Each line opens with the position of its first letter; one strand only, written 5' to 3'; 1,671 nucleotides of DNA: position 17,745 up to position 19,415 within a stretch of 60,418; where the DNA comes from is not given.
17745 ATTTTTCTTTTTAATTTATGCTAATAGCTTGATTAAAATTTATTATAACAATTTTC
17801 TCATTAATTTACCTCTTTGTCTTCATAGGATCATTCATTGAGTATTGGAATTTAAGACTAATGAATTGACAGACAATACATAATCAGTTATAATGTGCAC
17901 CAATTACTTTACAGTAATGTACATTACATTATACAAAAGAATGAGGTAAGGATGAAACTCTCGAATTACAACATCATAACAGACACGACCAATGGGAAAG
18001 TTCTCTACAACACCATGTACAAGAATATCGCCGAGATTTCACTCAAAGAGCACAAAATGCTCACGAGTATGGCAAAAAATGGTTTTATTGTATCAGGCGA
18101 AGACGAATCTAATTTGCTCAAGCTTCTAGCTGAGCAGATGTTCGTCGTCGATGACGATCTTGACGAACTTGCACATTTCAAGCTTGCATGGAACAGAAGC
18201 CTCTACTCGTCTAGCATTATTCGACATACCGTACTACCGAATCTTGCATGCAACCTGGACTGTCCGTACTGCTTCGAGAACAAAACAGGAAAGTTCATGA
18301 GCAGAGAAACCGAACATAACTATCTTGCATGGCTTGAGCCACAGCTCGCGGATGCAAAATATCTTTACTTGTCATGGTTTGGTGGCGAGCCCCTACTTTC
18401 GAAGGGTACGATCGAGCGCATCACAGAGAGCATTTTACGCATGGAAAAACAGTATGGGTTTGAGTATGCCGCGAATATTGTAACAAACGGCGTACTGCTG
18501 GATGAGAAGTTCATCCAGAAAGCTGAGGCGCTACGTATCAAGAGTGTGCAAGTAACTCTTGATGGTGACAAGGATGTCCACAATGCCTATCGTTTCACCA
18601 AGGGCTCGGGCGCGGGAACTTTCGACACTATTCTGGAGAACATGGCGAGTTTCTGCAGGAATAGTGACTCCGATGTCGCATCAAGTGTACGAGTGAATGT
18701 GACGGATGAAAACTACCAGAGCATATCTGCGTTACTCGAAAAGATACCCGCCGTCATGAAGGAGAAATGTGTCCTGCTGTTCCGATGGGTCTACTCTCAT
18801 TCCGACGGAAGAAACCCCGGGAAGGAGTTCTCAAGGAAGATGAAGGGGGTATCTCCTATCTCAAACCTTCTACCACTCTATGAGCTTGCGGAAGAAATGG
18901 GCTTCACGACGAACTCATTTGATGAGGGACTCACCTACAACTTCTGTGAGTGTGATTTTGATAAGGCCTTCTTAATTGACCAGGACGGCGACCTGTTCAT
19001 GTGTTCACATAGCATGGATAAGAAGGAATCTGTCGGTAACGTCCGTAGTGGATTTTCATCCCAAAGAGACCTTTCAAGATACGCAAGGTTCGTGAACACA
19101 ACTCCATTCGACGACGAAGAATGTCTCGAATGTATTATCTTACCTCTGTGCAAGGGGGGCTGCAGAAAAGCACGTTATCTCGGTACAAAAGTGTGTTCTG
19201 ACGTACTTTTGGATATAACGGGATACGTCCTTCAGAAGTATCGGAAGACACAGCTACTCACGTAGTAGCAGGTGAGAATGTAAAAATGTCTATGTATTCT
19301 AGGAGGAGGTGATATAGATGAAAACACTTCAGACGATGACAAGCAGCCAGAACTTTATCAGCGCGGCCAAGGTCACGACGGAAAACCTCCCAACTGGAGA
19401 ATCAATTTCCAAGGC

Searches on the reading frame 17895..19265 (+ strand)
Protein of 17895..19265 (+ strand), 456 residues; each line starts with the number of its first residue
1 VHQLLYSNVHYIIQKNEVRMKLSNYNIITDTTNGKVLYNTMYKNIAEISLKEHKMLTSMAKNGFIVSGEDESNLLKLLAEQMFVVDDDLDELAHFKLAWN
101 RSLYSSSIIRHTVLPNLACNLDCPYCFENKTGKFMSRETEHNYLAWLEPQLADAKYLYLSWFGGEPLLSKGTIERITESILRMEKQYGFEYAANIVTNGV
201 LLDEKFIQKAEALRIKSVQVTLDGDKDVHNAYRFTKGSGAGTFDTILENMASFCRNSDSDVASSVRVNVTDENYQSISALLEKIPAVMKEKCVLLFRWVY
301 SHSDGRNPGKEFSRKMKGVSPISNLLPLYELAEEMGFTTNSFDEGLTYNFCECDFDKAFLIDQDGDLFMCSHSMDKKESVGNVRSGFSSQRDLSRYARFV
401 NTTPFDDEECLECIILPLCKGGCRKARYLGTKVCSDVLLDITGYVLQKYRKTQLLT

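Call 23: search_protein_families(library=pfam, proteins=[window:17895-19265:+], max_evalue=0.001)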
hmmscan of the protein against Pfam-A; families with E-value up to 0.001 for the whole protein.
window:17895-19265:+ (456 aa): 2 families
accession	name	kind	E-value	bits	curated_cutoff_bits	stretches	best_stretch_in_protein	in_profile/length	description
PF04055.27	Radical_SAM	-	1.8e-11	44.9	29.5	1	118-283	6-165/166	Radical SAM superfamily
PF13353.11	Fer4_12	-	3.4e-06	27.8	22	1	118-227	14-118/137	4Fe-4S single cluster domain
